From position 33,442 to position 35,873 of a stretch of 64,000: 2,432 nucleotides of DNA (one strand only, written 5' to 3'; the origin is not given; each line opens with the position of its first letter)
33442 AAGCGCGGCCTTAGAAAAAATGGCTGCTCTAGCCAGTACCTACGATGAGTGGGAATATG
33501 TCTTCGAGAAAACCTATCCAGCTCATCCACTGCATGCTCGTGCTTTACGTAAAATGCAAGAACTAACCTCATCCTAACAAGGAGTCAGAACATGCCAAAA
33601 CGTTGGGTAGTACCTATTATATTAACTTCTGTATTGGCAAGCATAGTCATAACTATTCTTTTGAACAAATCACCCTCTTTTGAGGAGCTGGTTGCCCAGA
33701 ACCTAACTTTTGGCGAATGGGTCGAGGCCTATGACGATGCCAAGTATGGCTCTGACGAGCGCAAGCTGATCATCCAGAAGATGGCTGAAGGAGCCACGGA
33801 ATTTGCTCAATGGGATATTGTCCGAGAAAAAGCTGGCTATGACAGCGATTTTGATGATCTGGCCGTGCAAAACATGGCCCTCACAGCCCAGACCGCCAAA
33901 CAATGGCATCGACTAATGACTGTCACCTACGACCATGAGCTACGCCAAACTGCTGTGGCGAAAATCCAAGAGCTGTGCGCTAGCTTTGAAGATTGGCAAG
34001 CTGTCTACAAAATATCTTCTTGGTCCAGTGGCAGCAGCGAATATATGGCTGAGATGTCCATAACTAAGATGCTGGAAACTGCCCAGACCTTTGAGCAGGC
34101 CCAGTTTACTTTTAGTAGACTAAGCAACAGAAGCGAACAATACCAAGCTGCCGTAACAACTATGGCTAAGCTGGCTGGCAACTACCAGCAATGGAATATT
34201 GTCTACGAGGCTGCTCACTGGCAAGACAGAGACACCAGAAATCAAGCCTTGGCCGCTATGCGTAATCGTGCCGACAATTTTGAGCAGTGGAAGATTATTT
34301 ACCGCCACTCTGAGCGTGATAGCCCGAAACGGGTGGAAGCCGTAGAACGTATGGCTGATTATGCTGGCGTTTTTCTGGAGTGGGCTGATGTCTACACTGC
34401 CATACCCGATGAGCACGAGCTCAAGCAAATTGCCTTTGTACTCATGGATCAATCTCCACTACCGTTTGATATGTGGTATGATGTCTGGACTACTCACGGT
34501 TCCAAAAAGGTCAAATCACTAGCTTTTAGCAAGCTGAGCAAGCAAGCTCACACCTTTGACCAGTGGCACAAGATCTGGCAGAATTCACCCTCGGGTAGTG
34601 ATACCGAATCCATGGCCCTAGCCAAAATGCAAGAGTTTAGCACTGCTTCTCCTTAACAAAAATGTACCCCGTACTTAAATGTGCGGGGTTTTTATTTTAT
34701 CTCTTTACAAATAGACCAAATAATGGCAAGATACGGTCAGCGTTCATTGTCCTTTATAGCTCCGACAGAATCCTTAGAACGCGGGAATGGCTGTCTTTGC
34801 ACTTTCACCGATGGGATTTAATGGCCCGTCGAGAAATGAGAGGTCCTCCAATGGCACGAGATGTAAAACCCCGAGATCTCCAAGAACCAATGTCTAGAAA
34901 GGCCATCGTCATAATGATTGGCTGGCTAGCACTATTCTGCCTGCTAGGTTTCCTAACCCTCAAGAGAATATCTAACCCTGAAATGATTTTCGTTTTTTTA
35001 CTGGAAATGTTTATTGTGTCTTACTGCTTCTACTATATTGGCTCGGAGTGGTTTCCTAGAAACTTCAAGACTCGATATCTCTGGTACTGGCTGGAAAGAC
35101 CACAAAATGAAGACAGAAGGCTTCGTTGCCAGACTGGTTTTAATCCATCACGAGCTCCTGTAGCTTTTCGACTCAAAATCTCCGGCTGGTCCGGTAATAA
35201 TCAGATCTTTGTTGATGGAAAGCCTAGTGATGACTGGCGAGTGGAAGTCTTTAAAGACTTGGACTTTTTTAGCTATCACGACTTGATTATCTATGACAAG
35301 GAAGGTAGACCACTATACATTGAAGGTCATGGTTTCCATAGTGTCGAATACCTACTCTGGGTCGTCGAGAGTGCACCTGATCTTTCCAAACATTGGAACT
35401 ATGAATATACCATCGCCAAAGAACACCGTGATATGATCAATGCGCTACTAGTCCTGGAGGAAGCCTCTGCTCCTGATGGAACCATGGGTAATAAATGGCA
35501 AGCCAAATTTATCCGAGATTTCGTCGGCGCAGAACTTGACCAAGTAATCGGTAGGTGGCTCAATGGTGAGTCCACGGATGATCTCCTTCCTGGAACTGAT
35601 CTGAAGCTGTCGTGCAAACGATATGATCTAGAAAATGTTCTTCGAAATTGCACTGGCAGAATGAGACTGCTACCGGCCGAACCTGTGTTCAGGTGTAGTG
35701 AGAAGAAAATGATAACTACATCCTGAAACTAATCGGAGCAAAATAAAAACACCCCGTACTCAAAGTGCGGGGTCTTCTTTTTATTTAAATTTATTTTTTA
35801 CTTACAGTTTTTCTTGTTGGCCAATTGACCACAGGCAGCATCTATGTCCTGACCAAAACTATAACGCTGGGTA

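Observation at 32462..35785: Four-gene cluster of membrane-anchored proteins built from a novel 31-32 aa tandem helical repeat, with a frameshifted paralog and duplicated terminators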

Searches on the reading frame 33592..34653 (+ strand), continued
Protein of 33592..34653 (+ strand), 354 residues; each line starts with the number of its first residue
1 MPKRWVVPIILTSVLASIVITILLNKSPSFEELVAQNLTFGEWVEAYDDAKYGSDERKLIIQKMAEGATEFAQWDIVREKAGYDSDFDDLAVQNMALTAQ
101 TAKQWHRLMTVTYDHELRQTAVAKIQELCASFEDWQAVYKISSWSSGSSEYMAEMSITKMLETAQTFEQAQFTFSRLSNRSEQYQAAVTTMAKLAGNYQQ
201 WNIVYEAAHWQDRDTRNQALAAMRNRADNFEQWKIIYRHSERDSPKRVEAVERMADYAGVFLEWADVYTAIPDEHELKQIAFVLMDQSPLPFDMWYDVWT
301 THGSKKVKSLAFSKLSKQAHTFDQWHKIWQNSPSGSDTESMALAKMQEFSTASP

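Call 110: search_protein_families(library=pfam, proteins=[P0005, P0014, P0007], max_evalue=10)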
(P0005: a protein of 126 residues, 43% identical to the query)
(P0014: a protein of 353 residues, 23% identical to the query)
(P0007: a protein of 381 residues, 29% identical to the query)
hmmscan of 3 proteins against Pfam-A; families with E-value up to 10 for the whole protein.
P0005 (126 aa): 6 families
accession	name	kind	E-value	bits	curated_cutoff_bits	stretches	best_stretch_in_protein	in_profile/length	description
PF21839.2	DUF6898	-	8.4e-06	25.8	27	3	78-91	37-50/56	Domain of unknown function (DUF6898)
PF11296.14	DUF3097_C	-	0.054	13.8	27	1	73-125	102-154/159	DUF3097, C-terminal domain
PF08278.16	DnaG_DnaB_bind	-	0.14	13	29.1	0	93-118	46-71/124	DNA primase DnaG DnaB-binding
PF12312.13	NeA_P2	-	0.17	11.8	25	1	78-106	7-35/258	Nepovirus subgroup A polyprotein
PF14078.11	DUF4259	-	0.26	12.5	22.8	1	63-109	81-126/133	Domain of unknown function (DUF4259)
PF16920.10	LRRCT_2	-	0.88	10.1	23.8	0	100-110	8-18/45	Leucine rich repeat C-terminal motif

P0014 (353 aa): 13 families
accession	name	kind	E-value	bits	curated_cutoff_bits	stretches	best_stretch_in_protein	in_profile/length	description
PF15590.11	Imm27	-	0.0013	19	27.3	0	315-333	22-40/67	Immunity protein 27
PF01026.27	TatD_DNase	-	0.0024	17.7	27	2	273-308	100-135/253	TatD related DNase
PF14749.11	Acyl-CoA_ox_N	-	0.011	16.7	25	2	95-142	19-66/120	Acyl-coenzyme A oxidase N-terminal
PF23232.1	AAA_lid_13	-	0.023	15.5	27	0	254-299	54-99/105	Fungal AAA+ ATPase lid domain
PF12872.13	OST-HTH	-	0.028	14.7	23.8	1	69-92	45-68/71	OST-HTH/LOTUS domain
PF22329.2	Nro1_C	-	0.037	14.5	27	0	316-347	67-98/142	Negative regulator of ofd1, C-terminal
PF25185.1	Tad3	-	0.05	13.8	27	0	226-241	61-76/119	Type I Thoeris inhibitor Tad3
PF09597.18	SAM_Ribosomal_mS41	-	0.058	13.9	23.7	0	99-125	22-48/68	Small ribosomal subunit protein mS41 SAM domain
PF04546.19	Sigma70_ner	-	0.088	13.2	29.7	2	277-325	73-120/210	Sigma-70, non-essential region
PF19137.5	DUF5820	-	0.1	13.4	33.7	0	304-351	71-115/117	Family of unknown function (DUF5820)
PF16987.10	KIX_2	-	0.34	11.3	25.6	0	124-141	34-51/83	KIX domain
PF09346.15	SMI1_KNR4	-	8.9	7.4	25.4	0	102-140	79-122/125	SMI1 / KNR4 family (SUKH-1)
PF10374.15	EST1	-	8.9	7.2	25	1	175-225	16-69/135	Telomerase activating protein Est1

P0007 (381 aa): 6 families
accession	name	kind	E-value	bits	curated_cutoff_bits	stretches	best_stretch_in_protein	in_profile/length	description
PF15590.11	Imm27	-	0.00093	19.5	27.3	2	245-267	15-37/67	Immunity protein 27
PF24583.1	DUF7610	-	0.026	15.2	27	0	249-265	61-77/79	Domain of unknown function (DUF7610)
PF08278.16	DnaG_DnaB_bind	-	0.092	13.5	29.1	0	316-346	46-76/124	DNA primase DnaG DnaB-binding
PF04572.17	Gb3_synth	-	0.12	12.9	22.3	1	25-56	56-87/131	Alpha 1,4-glycosyltransferase conserved region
PF16290.10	DUF4936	-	0.19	12.8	28.8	1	40-62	48-70/91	Domain of unknown function (DUF4936)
PF19092.6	DUF5780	-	0.6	10.8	28.2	0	299-328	78-107/109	Family of unknown function (DUF5780)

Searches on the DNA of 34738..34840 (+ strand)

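Call 108: build_rna_model(alignment_id=A9)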
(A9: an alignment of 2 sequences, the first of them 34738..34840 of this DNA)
Model R1 built from alignment A9 (2 sequences, 104 columns); structure: RNAalifold consensus.
model positions 104; base pairs 23; branch points 1; effective number of sequences 0.98; information 0.59 bits per position. Calibrated on 0.2 Mb of random sequence (short: E-values are rough).
structure used (alignment columns):
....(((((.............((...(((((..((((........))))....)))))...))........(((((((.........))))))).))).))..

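Call 109: search_with_rna_model(model_id=R1, sources=[window, L009, L010, L011, L012, L013, L014, L015, L016, L017, L018, L019, L020, L021, L022, L023, L024, L025, L026, L027, L028, L029, L030, L031, L032, L033, L034, L035, L036, L037, L038, L039, L040, L041, L042, L043, L044, L045, L046, L047, L048, L049, L050, L051, L052, L053, L054, L055, L056, L057, L058, L059, L060, L061, L062, L063, L064, L065, L066, L067, L068, L069, L070, L071, L072, L073, L074, L075, L076, L077, L078, L079, L080, L081, L082, L083, L084, L085, L086, L087, L088, L003, L006, L008, L217, L219, L220, L229, L230, L231, L001], max_evalue=1)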
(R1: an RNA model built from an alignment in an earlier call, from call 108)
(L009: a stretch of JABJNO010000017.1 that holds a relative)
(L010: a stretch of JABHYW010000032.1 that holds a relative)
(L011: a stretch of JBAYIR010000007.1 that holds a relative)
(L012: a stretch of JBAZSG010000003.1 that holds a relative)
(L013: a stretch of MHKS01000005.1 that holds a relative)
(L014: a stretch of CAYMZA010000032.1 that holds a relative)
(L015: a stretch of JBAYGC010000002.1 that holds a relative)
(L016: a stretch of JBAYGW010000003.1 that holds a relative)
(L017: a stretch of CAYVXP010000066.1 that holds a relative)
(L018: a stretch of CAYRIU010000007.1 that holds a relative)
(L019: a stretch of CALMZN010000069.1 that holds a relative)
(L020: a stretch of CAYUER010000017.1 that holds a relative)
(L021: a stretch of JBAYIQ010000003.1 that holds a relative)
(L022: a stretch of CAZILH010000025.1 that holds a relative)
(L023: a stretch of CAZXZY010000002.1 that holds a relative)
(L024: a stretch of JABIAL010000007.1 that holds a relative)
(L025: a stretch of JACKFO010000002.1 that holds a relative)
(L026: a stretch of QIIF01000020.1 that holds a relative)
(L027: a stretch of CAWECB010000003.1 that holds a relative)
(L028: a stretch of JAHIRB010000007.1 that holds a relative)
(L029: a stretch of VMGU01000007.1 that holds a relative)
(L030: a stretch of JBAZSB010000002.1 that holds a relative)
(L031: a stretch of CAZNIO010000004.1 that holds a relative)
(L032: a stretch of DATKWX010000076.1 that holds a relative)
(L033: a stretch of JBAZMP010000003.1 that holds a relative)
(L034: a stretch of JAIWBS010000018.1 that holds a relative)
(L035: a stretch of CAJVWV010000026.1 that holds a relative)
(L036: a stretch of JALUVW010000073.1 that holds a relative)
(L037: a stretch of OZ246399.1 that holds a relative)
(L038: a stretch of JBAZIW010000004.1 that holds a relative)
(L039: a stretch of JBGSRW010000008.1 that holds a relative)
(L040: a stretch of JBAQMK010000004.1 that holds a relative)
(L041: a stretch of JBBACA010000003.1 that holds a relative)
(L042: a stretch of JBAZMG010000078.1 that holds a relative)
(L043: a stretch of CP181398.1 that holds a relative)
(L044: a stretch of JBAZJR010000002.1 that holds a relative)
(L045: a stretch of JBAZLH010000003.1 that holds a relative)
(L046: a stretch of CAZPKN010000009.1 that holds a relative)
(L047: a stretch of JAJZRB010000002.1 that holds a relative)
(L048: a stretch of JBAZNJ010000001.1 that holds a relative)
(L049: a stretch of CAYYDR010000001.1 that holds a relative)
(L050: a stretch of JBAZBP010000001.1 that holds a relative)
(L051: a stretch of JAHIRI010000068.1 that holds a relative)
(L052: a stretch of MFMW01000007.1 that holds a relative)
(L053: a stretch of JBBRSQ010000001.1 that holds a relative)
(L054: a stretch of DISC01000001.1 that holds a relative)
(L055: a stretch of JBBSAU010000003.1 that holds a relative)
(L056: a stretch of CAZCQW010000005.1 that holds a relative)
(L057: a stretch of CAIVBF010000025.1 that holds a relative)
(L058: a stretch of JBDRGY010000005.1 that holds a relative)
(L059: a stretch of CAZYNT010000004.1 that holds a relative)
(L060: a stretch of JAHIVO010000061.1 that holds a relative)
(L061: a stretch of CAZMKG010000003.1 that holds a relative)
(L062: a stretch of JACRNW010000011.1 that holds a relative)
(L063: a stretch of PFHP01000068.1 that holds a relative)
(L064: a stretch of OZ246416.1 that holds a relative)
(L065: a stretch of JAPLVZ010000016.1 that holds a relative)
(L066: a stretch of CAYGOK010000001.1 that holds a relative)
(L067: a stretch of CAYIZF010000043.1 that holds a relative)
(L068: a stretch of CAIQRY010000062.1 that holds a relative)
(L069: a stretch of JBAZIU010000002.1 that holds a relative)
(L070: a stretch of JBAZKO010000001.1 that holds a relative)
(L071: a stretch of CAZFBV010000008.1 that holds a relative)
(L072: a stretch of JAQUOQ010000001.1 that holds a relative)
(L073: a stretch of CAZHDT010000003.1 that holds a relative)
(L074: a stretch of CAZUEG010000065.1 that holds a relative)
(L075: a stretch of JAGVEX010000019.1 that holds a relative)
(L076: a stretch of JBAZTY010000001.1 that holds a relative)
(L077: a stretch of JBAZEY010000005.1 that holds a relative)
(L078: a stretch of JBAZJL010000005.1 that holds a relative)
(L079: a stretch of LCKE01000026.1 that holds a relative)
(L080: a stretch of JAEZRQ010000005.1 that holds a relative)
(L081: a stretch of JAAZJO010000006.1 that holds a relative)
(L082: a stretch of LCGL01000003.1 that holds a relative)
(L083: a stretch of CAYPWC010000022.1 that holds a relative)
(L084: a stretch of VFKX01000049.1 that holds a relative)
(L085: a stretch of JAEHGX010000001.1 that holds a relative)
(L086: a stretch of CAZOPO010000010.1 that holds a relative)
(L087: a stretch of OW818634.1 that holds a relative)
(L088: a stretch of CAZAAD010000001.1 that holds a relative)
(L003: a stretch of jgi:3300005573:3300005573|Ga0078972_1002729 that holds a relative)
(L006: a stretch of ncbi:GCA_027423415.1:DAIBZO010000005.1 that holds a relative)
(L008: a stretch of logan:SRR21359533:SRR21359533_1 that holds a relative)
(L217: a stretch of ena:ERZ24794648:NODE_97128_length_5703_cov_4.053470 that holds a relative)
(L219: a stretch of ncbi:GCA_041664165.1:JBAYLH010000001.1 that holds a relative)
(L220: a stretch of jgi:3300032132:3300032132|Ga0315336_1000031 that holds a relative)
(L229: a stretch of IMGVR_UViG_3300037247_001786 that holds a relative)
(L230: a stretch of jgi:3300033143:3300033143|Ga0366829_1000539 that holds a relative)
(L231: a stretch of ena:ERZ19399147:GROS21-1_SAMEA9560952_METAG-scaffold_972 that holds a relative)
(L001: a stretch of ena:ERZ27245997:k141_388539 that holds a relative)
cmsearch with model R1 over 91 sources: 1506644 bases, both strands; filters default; matches with E-value up to 1: 2.
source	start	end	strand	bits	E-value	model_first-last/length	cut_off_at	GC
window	34737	34840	+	128.7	6.8e-34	1-104/104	no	0.48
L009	11921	12018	-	116.3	3.1e-30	1-104/104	no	0.47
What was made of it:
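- Tried and rejected: Covariance model of the g4 leader: it found only its two training sequences in 1.5 Mb of Patescibacteria DNA (calls 108, 109).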

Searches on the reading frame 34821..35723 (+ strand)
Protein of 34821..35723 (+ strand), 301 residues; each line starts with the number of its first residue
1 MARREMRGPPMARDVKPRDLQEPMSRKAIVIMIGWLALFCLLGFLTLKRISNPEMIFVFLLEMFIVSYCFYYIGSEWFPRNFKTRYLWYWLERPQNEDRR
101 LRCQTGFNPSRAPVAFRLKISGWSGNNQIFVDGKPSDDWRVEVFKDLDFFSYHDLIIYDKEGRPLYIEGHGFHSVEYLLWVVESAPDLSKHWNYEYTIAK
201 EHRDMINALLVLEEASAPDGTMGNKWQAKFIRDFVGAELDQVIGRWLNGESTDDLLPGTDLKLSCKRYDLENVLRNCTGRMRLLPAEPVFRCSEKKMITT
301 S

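Call 9: search_protein_families(library=pfam, proteins=[window:34821-35723:+], max_evalue=1)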
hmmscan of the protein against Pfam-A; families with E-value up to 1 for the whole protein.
window:34821-35723:+ (301 aa): 2 families
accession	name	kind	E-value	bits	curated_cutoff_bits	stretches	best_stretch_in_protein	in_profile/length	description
PF11364.13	DUF3165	-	0.12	13.2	25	1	17-69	19-68/81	Protein of unknown function (DUF3165)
PF20736.2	Glyco_hydro127M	-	0.16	12.6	24.2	1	110-136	41-67/95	Beta-L-arabinofuranosidase, GH127 middle domain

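Call 28: search_protein_families(library=ncbifam, proteins=[window:34821-35723:+], max_evalue=0.1)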
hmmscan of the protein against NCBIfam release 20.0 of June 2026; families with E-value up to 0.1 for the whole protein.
window:34821-35723:+ (301 aa): 0 families

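Call 29: search_protein_families(library=phrogs, proteins=[window:34821-35723:+], max_evalue=0.01)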
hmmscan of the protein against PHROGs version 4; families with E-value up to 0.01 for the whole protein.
window:34821-35723:+ (301 aa): 0 families

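Call 67: find_homologous_proteins(query=window:34821-35723:+, max_evalue=0.001)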
Query window:34821-35723:+ (301 aa): 2 proteins with E <= 0.001 among 696 candidates.
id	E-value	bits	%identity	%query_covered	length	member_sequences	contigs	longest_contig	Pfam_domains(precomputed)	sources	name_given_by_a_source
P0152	1.9e-209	712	100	100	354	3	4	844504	-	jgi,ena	jgi:hypothetical protein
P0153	1.5e-69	253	43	90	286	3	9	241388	-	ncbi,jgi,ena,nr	ncbi:hypothetical protein HON36_03555 [Candidatus Parcubacteria bacterium]|jgi:hypothetical protein|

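Call 68: find_encoding_contigs(protein=P0152, flank=6000, max_places=6)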
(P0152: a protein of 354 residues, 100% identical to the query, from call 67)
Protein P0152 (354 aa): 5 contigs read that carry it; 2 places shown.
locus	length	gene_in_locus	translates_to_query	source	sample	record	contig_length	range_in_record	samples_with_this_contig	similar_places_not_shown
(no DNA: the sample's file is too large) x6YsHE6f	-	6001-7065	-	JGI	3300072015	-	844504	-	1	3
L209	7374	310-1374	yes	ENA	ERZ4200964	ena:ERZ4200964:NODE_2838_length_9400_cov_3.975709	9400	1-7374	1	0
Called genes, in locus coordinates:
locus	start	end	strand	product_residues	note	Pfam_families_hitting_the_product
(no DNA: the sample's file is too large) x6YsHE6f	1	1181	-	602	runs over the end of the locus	PF18884:TSP3_bac (faint), PF00188:CAP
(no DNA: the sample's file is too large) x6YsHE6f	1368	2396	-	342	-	-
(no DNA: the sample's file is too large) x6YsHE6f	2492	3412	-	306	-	-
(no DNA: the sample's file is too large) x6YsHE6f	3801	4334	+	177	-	-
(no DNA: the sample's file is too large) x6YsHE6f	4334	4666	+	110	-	-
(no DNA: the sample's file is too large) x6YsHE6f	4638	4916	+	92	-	-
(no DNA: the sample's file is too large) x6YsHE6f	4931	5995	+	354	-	-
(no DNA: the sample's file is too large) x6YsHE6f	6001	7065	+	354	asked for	-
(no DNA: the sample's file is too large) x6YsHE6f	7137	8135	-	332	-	PF04055:Radical_SAM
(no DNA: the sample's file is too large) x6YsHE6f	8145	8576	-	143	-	PF00293:NUDIX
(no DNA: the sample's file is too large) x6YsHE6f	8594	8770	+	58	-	-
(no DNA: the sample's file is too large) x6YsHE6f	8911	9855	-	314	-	PF00589:Phage_integrase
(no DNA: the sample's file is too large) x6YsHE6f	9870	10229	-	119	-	-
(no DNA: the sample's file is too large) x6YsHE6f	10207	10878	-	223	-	-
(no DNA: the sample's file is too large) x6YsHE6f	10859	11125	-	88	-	-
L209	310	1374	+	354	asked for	-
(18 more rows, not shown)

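Call 75: search_protein_families(library=padloc, proteins=[window:34821-35723:+], max_evalue=0.01)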
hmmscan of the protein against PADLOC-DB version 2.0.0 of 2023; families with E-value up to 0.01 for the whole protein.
window:34821-35723:+ (301 aa): 0 families

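Call 88: predict_structure(alignment_id=A7)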
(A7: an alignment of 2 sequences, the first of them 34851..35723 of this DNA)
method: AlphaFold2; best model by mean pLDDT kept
length: 291 residues; sequences in the alignment: 2
mean_pLDDT: 39.7   pTM: 0.22
mean pLDDT of the five models: 39.7, 39.0, 38.4, 37.4, 36.4
residues with pLDDT >= 90: 0; 70-90: 7; 50-70: 41; < 50: 243
segments of 3 or more residues with pLDDT < 50: 1-16, 62-126, 129-150, 152-291
pLDDT, mean of each block of 10 residues (from residue 1): 28 45 68 66 69 61 38 29 28 26 34 37 47 32 41 39 40 41 38 35 33 29 33 43 40 33 35 28 37 31
secondary structure, 60 per line:
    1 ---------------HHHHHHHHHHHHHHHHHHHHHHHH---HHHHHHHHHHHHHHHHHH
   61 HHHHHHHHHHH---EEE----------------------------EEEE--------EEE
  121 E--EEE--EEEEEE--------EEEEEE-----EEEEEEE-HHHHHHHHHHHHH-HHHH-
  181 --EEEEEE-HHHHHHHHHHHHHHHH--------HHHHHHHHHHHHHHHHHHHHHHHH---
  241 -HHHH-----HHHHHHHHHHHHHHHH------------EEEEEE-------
elements in order: H16-39 H43-71 E75-77 E106-109 E118-121 E124-126 E129-134 E143-148 E154-160 H162-174 H176-179 E183-188 H190-205 H214-237 H242-245 H251-266 E279-284
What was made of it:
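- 34851..35726 (+): g4, about 291 aa: two N-terminal TM helices and an alpha/beta C-terminal domain. It is unrelated to g1-g3 and forms its own transcription unit. The AlphaFold model is unusable (pLDDT 40, call 88).
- Tried and rejected: AlphaFold of g4 with two sequences: pLDDT 39.7, unusable (call 88).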

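Call 95: find_encoding_contigs(protein=P0153, flank=3000, max_places=8)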
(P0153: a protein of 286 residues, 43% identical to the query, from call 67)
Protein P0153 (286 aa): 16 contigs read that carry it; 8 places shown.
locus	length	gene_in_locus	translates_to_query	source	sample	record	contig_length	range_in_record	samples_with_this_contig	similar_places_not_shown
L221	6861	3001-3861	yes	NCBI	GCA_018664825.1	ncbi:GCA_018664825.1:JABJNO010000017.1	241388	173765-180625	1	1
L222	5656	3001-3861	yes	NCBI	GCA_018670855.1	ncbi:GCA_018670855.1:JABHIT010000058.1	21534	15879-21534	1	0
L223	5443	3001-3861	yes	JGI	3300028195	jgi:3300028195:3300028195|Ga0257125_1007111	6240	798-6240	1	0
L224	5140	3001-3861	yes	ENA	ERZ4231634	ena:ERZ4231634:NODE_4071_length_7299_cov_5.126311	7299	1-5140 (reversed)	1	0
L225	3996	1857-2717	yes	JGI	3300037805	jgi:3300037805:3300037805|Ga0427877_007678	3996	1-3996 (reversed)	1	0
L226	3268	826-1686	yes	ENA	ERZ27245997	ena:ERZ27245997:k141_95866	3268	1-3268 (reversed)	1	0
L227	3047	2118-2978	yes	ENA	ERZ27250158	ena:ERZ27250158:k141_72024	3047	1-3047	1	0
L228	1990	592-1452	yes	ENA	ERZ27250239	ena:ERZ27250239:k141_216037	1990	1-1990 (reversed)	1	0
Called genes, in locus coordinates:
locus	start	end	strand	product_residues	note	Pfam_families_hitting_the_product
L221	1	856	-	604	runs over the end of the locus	PF00188:CAP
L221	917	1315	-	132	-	-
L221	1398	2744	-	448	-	-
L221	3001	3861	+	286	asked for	-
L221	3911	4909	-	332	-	PF04055:Radical_SAM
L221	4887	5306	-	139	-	PF00293:NUDIX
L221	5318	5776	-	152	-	-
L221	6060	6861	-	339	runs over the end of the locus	PF04055:Radical_SAM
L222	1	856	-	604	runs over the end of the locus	PF00188:CAP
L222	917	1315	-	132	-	-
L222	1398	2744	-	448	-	-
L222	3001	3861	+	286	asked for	-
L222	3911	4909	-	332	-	PF04055:Radical_SAM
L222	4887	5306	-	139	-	PF00293:NUDIX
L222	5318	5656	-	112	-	?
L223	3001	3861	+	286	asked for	-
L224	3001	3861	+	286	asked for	-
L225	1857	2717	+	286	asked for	-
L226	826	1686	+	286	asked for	-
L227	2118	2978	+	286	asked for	-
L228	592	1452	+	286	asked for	-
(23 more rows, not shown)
